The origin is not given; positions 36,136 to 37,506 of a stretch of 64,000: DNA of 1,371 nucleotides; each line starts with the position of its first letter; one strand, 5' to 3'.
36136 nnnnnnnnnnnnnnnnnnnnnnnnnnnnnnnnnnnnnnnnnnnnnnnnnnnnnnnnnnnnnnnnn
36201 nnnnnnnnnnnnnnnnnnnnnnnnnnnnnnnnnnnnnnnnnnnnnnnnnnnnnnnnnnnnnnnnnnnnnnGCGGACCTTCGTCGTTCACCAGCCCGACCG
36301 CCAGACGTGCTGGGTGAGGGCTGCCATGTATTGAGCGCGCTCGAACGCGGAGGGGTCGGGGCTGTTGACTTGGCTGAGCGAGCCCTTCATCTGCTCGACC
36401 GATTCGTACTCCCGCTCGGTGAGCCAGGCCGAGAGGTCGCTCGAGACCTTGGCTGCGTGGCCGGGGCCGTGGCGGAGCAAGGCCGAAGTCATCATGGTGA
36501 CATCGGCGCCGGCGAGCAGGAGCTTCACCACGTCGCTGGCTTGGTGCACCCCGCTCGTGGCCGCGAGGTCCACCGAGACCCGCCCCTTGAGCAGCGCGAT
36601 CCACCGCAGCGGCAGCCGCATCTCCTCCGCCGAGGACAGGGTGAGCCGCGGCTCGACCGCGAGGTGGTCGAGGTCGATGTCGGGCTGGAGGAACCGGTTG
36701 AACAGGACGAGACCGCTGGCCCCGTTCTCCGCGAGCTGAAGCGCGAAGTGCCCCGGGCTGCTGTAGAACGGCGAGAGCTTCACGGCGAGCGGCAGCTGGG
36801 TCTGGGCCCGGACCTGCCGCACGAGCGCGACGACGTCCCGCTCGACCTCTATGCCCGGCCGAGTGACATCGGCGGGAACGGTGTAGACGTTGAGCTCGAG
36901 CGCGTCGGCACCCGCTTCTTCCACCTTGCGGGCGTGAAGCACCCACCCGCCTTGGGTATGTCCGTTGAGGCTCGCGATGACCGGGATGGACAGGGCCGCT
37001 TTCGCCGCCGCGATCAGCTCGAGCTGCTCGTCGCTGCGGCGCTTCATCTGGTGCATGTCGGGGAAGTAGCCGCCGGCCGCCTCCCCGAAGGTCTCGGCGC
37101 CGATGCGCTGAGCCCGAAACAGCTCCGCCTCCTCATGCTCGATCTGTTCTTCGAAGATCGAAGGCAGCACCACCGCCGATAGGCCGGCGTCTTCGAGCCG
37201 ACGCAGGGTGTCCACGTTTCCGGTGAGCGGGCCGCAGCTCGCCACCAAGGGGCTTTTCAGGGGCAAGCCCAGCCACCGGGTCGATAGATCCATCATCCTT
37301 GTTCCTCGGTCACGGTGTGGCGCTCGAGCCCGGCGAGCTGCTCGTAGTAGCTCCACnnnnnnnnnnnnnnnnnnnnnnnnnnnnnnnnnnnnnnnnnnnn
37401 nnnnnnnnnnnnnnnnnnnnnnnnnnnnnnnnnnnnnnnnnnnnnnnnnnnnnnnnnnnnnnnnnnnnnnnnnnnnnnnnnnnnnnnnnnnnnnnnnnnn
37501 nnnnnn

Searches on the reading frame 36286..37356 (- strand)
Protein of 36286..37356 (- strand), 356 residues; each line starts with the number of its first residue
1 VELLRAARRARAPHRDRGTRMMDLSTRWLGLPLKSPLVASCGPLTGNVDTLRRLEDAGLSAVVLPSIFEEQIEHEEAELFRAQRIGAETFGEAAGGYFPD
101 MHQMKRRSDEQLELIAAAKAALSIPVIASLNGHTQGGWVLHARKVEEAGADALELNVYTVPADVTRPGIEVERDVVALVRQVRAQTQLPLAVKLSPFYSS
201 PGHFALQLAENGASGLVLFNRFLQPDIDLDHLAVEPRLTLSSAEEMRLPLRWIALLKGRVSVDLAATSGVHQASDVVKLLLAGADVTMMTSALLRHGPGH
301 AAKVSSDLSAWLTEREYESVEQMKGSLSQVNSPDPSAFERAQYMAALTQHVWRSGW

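Call 19: search_protein_families(library=pfam, proteins=[window:36286-37356:-], max_evalue=0.001)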
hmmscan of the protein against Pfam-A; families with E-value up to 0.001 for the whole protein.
window:36286-37356:- (356 aa): 1 family
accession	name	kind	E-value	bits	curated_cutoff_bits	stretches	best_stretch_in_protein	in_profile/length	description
PF01180.27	DHO_dh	-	6e-12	45.8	27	1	24-311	2-290/291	Dihydroorotate dehydrogenase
